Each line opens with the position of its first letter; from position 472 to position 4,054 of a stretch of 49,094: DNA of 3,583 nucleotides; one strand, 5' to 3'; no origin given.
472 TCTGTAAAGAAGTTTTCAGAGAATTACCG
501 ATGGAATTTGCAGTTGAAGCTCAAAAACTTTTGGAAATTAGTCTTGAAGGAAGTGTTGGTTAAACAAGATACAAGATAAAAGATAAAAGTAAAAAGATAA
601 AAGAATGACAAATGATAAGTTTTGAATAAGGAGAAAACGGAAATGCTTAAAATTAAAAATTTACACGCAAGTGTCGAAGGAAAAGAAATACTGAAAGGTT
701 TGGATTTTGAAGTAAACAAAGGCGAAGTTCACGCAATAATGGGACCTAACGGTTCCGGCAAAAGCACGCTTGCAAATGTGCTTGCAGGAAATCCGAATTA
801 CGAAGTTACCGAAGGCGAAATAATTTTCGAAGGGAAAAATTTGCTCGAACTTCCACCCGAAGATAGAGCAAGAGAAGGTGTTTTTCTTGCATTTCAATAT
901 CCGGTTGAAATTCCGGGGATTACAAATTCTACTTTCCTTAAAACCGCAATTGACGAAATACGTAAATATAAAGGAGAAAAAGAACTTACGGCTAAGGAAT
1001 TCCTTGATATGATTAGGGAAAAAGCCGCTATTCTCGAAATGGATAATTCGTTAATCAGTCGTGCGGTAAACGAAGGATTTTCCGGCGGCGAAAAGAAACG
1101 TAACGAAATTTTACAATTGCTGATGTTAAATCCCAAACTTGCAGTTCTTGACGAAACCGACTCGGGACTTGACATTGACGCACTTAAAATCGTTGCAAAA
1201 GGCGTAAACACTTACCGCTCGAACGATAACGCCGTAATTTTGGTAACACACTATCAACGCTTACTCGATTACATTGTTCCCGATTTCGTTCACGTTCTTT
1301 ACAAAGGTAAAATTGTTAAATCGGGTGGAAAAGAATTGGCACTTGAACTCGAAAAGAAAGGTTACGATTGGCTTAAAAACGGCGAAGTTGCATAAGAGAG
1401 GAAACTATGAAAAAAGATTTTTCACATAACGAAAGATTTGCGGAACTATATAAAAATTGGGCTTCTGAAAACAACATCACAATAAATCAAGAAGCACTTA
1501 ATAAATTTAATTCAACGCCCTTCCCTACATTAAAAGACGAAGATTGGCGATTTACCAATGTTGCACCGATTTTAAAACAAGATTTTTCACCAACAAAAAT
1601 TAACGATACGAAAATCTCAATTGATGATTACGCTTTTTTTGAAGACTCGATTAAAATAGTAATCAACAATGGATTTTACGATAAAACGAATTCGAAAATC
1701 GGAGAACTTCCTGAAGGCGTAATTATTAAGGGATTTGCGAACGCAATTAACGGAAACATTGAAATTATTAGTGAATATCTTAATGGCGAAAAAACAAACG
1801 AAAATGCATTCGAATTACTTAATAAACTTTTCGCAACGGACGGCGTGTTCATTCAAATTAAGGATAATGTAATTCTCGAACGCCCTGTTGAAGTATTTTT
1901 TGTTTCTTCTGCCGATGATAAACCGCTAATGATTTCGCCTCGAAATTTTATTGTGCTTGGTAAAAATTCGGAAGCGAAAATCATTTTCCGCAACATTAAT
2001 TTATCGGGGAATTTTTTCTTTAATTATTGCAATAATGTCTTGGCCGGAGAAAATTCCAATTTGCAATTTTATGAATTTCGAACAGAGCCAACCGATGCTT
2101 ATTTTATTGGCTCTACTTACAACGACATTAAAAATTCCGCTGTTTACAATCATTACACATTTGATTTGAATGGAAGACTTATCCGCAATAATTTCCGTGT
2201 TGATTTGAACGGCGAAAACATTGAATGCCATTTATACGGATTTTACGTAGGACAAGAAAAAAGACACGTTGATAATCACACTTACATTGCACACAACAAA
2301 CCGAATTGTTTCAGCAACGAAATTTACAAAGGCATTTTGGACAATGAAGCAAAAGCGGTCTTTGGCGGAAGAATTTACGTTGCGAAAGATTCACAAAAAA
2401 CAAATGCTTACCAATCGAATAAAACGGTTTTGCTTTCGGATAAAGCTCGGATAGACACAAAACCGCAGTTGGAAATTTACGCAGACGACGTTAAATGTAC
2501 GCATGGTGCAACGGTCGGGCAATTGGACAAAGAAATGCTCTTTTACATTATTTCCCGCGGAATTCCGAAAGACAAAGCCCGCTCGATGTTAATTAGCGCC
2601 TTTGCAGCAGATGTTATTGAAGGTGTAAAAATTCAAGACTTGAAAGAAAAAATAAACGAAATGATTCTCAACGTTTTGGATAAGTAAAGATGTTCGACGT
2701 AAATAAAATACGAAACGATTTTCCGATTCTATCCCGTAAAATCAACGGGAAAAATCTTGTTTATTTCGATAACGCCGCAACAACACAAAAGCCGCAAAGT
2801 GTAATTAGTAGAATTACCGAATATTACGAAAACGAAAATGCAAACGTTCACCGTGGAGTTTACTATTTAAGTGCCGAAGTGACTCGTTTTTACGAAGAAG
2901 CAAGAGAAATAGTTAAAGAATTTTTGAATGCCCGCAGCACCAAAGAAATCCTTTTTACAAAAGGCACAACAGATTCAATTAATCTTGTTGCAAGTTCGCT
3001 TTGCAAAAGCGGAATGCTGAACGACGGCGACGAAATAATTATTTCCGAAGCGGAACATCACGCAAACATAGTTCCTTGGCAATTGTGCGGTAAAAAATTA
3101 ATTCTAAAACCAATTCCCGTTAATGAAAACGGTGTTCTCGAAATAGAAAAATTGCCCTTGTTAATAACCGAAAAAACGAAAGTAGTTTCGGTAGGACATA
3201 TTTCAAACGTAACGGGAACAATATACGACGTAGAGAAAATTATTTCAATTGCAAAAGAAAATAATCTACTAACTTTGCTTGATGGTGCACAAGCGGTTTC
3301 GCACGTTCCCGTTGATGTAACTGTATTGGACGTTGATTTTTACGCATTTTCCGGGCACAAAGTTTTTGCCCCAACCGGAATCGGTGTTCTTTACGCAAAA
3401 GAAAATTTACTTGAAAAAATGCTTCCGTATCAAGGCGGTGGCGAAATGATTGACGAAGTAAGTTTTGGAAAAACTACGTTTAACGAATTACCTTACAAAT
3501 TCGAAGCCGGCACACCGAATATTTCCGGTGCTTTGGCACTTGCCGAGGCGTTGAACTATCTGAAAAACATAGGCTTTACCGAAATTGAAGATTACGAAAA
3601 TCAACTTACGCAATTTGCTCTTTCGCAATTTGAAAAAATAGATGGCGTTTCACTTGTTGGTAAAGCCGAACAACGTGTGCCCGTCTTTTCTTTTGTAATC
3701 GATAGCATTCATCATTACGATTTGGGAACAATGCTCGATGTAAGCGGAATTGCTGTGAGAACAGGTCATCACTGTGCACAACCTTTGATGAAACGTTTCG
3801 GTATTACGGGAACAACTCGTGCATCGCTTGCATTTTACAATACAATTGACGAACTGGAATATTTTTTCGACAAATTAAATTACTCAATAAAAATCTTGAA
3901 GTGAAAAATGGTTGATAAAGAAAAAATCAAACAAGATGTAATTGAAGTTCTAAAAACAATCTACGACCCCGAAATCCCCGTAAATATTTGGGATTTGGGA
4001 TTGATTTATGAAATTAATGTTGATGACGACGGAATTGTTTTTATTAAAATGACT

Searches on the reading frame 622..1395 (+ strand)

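Call 26: search_protein_families(library=pfam, proteins=[window:622-1395:+], max_evalue=0.00001)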
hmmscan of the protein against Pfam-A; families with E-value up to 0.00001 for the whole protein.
window:622-1395:+ (257 aa): 2 families
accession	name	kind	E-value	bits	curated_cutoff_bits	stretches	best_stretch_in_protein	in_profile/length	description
PF00005.33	ABC_tran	-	4.4e-26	92.5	25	1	24-179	1-135/137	ABC transporter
PF02463.25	SMC_N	-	1.1e-06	28.7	40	0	35-52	25-42/220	RecF/RecN/SMC N terminal domain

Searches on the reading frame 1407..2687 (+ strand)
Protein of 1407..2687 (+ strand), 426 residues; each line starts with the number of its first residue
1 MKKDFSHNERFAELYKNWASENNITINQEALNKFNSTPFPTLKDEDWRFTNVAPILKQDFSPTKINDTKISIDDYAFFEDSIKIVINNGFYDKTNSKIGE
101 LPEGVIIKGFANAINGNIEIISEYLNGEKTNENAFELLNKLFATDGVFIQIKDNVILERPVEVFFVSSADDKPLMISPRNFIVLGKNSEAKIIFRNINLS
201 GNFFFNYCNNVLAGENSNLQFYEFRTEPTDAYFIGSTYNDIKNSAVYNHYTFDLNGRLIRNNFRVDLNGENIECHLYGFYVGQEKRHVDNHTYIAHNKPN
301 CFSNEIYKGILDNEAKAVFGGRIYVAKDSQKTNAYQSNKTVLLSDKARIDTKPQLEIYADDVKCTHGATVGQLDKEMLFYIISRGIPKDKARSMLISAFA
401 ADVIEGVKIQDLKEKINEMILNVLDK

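Call 26: search_protein_families(library=pfam, proteins=[window:1407-2687:+], max_evalue=0.00001)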
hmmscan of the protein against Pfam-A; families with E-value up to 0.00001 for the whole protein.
window:1407-2687:+ (426 aa): 2 families
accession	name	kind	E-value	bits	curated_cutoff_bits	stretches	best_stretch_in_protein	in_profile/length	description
PF01458.23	SUFBD_core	-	1.6e-77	260.5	27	1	171-399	7-232/232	SUF system FeS cluster assembly, SufBD core domain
PF19295.5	SufBD_N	-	4.5e-23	82.2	23.5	1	24-163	27-172/172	SufBD protein N-terminal region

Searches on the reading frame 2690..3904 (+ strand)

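Call 26: search_protein_families(library=pfam, proteins=[window:2690-3904:+], max_evalue=0.00001)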
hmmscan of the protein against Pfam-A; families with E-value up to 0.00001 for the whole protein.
window:2690-3904:+ (404 aa): 3 families
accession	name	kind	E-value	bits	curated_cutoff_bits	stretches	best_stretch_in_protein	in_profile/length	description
PF00266.25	Aminotran_5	-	1.6e-143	478.6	21.5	1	24-392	1-371/371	Aminotransferase class-V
PF00155.27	Aminotran_1_2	-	1.9e-09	37.6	19.7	1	68-200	44-187/361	Aminotransferase class I and II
PF01053.26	Cys_Met_Meta_PP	-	3.9e-06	26.1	27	1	107-202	85-177/381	Cys/Met metabolism PLP-dependent enzyme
